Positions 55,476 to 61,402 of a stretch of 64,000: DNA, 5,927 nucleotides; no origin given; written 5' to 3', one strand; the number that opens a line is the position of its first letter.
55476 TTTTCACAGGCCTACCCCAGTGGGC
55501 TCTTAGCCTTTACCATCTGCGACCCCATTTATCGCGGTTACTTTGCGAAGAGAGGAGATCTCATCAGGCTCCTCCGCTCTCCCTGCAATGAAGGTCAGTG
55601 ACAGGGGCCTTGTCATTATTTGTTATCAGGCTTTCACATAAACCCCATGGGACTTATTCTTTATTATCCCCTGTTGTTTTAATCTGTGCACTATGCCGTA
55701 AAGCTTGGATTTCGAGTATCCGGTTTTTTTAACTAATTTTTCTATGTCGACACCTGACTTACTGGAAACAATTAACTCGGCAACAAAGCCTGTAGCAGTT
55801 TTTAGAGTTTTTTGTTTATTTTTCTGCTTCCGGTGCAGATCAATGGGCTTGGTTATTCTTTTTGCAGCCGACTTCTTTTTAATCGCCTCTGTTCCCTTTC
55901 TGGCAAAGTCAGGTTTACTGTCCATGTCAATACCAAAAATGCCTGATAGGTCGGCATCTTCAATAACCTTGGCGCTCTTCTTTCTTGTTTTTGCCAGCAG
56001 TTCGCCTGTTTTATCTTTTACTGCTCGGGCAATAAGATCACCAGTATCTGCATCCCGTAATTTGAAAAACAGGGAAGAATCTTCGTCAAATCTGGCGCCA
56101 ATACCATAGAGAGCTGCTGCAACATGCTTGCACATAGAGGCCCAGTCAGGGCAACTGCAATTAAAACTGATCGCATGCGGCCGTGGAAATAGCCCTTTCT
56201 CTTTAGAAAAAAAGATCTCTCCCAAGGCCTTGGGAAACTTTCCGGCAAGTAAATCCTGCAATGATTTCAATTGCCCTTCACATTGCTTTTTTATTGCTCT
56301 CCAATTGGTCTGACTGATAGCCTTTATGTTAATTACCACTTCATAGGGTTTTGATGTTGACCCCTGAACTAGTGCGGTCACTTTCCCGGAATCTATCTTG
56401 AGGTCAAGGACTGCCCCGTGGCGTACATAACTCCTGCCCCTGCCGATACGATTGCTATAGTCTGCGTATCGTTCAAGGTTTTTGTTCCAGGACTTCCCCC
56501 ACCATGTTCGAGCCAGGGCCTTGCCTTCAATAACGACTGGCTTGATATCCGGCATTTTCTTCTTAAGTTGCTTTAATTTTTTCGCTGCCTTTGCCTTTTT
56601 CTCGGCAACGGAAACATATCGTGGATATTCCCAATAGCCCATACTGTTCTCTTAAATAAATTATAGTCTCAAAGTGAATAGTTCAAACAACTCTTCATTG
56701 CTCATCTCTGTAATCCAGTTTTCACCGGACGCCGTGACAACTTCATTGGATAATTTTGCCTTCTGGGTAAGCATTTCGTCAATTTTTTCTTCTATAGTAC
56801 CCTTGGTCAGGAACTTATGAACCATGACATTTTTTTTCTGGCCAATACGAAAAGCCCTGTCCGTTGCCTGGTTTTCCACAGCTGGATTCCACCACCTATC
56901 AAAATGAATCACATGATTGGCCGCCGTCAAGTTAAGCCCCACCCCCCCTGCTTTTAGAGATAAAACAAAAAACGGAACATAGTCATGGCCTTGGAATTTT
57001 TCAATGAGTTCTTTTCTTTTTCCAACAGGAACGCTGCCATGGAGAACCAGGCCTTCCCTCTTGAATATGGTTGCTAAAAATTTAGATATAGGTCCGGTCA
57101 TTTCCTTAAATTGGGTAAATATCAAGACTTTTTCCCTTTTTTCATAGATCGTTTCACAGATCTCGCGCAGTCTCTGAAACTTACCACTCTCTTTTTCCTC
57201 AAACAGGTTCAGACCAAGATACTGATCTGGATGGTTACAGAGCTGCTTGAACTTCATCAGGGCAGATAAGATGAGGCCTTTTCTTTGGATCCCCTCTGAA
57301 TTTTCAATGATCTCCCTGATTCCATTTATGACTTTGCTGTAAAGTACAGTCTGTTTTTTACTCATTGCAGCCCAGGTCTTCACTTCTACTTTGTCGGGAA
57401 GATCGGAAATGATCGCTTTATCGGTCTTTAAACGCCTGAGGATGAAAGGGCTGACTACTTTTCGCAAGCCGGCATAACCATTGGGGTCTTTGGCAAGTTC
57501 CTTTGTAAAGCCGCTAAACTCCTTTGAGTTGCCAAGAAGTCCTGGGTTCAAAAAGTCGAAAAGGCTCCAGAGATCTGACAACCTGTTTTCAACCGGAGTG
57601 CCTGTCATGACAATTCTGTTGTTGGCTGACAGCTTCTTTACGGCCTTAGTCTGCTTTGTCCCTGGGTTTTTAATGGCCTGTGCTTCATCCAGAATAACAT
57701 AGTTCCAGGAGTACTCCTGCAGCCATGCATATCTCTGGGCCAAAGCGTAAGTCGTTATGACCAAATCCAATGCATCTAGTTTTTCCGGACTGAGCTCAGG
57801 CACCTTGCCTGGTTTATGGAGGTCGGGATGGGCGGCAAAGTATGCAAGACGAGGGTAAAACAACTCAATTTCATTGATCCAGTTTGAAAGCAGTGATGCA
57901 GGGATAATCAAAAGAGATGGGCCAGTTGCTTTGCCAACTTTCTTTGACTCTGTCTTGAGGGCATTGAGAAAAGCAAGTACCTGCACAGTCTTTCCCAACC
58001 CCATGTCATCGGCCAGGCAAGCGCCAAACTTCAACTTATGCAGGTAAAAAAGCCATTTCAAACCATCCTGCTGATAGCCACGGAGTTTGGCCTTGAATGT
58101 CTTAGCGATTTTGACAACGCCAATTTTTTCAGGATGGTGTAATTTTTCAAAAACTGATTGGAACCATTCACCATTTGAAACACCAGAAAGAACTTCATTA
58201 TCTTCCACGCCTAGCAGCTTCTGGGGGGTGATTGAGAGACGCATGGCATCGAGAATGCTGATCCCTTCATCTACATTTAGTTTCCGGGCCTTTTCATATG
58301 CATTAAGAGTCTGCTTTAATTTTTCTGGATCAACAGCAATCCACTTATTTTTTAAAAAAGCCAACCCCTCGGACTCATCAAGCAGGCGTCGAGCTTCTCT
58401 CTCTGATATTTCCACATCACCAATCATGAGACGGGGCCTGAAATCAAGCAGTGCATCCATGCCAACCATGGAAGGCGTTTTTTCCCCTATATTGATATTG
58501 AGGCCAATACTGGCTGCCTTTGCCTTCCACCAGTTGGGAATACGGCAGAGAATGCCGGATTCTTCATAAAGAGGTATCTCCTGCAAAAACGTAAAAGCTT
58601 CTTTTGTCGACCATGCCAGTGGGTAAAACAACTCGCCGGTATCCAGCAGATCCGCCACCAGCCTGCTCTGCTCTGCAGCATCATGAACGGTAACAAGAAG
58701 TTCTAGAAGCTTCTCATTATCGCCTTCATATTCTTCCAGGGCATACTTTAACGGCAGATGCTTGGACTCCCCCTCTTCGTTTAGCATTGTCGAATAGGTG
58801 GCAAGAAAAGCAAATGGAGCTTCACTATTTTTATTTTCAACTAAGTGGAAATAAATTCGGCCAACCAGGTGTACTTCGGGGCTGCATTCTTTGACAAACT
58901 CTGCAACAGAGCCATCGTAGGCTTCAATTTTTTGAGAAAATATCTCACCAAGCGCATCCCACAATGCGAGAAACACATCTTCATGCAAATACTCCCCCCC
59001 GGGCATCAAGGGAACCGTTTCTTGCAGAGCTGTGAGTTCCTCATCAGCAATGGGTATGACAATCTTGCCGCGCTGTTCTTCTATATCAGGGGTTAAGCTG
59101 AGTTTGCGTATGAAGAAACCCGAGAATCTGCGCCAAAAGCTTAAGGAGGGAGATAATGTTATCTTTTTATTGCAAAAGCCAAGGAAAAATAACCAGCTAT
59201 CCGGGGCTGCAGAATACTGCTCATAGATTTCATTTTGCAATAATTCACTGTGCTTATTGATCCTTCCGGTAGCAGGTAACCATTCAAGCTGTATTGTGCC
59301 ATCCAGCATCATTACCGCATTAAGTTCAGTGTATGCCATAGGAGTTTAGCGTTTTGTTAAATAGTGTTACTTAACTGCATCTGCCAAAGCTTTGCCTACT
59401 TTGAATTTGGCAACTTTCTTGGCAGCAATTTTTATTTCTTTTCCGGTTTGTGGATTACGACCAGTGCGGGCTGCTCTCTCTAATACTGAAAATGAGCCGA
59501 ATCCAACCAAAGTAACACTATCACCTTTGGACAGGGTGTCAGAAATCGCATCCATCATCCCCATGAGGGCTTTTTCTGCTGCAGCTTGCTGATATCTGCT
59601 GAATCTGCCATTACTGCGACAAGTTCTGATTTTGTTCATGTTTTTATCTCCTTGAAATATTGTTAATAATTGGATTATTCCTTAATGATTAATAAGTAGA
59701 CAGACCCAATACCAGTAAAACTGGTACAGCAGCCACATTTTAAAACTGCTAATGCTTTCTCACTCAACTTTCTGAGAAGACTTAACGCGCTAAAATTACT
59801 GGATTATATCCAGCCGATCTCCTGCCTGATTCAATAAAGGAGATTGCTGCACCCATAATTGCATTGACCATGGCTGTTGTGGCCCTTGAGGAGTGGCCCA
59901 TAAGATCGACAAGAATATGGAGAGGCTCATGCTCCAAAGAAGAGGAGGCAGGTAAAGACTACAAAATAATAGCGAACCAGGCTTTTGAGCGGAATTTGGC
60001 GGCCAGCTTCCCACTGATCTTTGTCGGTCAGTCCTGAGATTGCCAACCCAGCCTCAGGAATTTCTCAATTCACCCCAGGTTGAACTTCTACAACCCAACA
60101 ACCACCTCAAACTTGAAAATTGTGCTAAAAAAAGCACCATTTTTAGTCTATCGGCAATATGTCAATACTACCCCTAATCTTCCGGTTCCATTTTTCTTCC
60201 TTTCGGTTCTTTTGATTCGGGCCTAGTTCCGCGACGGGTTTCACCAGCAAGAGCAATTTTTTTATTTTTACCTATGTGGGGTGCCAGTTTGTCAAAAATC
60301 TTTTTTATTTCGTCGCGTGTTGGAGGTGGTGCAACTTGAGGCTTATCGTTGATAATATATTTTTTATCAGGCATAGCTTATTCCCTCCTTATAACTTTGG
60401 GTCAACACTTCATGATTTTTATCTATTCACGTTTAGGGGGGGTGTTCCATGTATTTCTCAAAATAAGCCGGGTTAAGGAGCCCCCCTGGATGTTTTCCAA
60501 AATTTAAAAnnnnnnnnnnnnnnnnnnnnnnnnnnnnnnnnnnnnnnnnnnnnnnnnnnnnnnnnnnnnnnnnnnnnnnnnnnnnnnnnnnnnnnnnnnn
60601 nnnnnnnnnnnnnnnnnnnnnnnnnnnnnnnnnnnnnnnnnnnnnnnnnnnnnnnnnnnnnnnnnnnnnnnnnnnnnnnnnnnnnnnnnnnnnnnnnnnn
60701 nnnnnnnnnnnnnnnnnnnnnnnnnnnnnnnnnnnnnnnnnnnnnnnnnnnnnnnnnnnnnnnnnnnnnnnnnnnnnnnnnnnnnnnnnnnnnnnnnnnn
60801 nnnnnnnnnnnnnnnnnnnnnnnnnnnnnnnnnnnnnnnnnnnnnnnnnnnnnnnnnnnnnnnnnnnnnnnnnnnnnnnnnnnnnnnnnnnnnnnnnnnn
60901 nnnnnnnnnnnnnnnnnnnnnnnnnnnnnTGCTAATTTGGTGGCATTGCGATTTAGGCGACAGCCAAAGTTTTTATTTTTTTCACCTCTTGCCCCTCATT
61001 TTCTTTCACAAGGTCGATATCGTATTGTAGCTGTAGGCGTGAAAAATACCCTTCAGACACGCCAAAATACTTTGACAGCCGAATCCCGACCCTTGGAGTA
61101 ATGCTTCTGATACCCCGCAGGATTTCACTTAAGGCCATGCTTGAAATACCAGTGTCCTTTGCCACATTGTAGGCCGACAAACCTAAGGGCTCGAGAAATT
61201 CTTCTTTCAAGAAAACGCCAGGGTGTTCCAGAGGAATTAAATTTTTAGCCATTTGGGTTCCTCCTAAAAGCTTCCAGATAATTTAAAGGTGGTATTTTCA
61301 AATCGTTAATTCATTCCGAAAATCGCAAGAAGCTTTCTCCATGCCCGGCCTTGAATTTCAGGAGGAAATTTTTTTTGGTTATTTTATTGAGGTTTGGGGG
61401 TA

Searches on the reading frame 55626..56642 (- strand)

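Call 11: search_protein_families(library=pfam, proteins=[window:55626-56642:-], max_evalue=0.01)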
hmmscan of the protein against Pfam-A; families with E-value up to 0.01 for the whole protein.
window:55626-56642:- (338 aa): 2 families
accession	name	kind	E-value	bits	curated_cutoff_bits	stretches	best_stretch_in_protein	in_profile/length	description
PF04434.22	SWIM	-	0.0031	17.5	19.6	1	161-179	14-35/38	SWIM zinc finger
PF24034.1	DUF7343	-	0.0032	17.7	27.6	1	302-333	23-54/62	Domain of unknown function (DUF7343)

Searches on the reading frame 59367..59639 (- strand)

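Call 11: search_protein_families(library=pfam, proteins=[window:59367-59639:-], max_evalue=0.01)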
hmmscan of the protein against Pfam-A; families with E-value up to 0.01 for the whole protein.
window:59367-59639:- (90 aa): 3 families
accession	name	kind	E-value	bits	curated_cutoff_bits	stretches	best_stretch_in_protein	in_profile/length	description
PF00216.26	Bac_DNA_binding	-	2.9e-26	92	22.4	1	16-90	16-90/90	Bacterial DNA-binding protein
PF18291.6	HU-HIG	-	1.6e-05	25.4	26.2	1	15-90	46-119/125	HU domain fused to wHTH, Ig, or Glycine-rich motif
PF14908.11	HU-CCDC81_euk_1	-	0.0091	16.5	26.1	1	23-59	26-62/89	CCDC81 eukaryotic HU domain 1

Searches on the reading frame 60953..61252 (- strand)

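Call 11: search_protein_families(library=pfam, proteins=[window:60953-61252:-], max_evalue=0.01)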
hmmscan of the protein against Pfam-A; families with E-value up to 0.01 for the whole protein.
window:60953-61252:- (99 aa): 3 families
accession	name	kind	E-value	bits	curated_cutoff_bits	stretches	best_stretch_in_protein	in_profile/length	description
PF01381.28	HTH_3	-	3.3e-09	37.1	23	1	18-70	3-55/55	Helix-turn-helix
PF13560.12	HTH_31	-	0.0032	18.2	27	1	24-67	14-58/64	Helix-turn-helix domain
PF04967.18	HTH_10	-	0.0074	16.5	23.1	0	26-48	25-47/53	HTH DNA binding domain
